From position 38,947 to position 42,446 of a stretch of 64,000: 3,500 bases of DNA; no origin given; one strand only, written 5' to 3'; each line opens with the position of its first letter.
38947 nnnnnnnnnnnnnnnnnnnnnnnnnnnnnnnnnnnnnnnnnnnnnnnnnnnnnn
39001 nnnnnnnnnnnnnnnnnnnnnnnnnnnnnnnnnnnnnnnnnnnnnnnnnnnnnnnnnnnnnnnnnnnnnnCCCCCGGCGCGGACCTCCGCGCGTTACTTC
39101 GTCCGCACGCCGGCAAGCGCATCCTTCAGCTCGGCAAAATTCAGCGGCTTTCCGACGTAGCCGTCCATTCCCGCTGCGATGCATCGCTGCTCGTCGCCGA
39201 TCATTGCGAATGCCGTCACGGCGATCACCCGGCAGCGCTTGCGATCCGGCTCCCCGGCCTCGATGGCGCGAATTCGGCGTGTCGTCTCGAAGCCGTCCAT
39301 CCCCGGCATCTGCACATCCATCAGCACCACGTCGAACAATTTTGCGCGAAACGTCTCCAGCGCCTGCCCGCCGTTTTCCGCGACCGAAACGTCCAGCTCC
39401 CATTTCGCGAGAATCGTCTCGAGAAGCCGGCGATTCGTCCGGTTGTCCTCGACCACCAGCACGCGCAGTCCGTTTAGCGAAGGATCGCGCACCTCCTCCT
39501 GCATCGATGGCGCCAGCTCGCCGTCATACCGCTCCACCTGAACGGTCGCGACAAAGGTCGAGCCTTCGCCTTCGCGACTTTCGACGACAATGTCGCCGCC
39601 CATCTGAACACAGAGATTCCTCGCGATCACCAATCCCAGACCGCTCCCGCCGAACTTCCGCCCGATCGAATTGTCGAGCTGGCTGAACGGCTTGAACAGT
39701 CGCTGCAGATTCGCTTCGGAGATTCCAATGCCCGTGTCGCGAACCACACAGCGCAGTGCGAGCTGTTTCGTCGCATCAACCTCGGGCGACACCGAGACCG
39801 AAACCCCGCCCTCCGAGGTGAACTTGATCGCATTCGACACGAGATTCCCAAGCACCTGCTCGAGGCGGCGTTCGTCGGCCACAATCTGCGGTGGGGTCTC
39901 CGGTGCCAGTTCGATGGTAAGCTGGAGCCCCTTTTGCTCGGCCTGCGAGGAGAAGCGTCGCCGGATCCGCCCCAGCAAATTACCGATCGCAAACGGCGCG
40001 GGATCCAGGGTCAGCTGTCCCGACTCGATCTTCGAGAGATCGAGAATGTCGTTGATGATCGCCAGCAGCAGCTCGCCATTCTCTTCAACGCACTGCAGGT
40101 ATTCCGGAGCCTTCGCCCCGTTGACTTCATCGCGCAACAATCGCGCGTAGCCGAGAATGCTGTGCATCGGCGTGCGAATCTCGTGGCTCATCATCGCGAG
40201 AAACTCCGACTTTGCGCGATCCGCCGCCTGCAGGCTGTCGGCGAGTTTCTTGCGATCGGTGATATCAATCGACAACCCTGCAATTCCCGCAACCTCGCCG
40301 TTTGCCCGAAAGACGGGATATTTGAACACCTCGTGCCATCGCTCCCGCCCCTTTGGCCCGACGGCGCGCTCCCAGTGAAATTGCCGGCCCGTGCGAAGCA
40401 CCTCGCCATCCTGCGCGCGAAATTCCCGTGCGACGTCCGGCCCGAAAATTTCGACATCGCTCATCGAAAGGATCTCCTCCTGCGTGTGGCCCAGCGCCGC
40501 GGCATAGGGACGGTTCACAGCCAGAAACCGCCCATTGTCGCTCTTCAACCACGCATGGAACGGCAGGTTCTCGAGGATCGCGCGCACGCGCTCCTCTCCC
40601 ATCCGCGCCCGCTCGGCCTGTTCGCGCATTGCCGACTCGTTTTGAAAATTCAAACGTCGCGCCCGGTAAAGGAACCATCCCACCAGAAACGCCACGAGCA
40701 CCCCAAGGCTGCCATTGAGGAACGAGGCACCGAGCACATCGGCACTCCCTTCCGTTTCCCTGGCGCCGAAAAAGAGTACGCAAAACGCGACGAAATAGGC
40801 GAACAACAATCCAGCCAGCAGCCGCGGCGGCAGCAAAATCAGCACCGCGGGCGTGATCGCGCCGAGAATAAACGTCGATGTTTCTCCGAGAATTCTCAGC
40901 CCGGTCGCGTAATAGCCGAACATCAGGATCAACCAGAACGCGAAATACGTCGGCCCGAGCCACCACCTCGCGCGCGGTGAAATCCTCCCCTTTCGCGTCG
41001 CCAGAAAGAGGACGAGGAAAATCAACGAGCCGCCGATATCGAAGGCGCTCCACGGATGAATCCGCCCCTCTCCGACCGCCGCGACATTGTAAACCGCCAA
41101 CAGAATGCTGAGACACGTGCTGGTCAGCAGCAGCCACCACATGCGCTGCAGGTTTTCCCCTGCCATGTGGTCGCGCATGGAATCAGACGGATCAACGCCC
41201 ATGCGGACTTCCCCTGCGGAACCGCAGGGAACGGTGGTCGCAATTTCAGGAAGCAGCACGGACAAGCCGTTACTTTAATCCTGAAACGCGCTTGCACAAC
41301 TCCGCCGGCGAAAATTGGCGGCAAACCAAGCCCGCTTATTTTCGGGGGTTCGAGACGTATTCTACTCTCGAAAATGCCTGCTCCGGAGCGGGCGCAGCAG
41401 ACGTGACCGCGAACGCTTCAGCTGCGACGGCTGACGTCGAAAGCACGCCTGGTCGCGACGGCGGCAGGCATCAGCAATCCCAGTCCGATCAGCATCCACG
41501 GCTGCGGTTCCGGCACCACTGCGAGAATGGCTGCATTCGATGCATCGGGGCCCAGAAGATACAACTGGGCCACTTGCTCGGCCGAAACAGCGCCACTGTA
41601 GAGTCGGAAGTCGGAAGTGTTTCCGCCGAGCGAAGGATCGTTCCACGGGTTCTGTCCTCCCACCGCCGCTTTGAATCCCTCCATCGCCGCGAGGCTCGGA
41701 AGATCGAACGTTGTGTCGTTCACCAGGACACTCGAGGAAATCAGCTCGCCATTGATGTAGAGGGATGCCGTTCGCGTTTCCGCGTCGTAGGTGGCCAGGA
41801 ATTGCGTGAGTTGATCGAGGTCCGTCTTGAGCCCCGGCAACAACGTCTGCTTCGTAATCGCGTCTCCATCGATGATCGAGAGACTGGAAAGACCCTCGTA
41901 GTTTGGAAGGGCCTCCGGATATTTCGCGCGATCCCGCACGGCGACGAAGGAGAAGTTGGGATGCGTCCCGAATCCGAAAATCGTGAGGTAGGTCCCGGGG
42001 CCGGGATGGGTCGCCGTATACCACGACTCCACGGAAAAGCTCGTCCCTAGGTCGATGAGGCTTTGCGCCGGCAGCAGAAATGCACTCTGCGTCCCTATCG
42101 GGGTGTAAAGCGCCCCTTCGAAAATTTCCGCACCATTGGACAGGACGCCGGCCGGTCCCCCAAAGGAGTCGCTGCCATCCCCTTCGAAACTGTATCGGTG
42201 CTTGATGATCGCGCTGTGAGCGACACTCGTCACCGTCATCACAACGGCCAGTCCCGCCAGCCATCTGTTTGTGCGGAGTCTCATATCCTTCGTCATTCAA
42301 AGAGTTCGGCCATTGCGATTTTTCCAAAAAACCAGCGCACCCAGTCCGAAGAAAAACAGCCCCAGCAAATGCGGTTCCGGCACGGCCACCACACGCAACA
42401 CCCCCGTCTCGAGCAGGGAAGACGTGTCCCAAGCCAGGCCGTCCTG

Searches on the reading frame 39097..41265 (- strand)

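Call 71: search_protein_families(library=pfam, proteins=[window:39097-41265:-], max_evalue=0.001)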
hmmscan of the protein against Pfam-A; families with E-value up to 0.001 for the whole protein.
window:39097-41265:- (723 aa): 7 families
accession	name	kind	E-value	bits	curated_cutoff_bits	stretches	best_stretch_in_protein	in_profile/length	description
PF02518.31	HATPase_c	-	3.2e-28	98.8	26.4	1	464-578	2-110/111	Histidine kinase-, DNA gyrase B-, and HSP90-like ATPase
PF00072.30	Response_reg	-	1.6e-27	96.3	30.2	1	602-717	1-110/111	Response regulator receiver domain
PF00512.31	HisKA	-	2.4e-21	76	26.9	1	351-416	1-66/66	His Kinase A (phospho-acceptor) domain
PF08448.16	PAS_4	-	5.9e-19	68.8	23.1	1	231-339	1-109/110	PAS fold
PF00989.32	PAS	-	1.8e-06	28.4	22.6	1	225-335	1-113/113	PAS fold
PF13426.13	PAS_9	-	4.5e-05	24.1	27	1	239-337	5-103/103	PAS domain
PF13589.12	HATPase_c_3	-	0.0005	20.5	25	1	468-578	3-106/137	Histidine kinase-, DNA gyrase B-, and HSP90-like ATPase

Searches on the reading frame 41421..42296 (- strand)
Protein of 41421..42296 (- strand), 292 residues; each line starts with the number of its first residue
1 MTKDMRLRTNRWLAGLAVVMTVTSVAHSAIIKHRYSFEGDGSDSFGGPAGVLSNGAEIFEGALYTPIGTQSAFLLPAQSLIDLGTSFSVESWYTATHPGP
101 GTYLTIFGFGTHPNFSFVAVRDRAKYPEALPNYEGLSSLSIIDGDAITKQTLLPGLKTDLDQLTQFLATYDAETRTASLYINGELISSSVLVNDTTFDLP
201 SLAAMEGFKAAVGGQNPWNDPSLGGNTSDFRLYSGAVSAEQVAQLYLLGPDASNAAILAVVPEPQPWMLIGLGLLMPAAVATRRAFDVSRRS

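Call 71: search_protein_families(library=pfam, proteins=[window:41421-42296:-], max_evalue=0.001)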
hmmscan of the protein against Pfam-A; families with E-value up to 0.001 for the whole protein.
window:41421-42296:- (292 aa): 1 family
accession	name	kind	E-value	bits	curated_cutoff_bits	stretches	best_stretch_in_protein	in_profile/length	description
PF13385.13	Laminin_G_3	-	8.4e-12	45.9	27.6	1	68-243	2-151/151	Concanavalin A-like lectin/glucanases superfamily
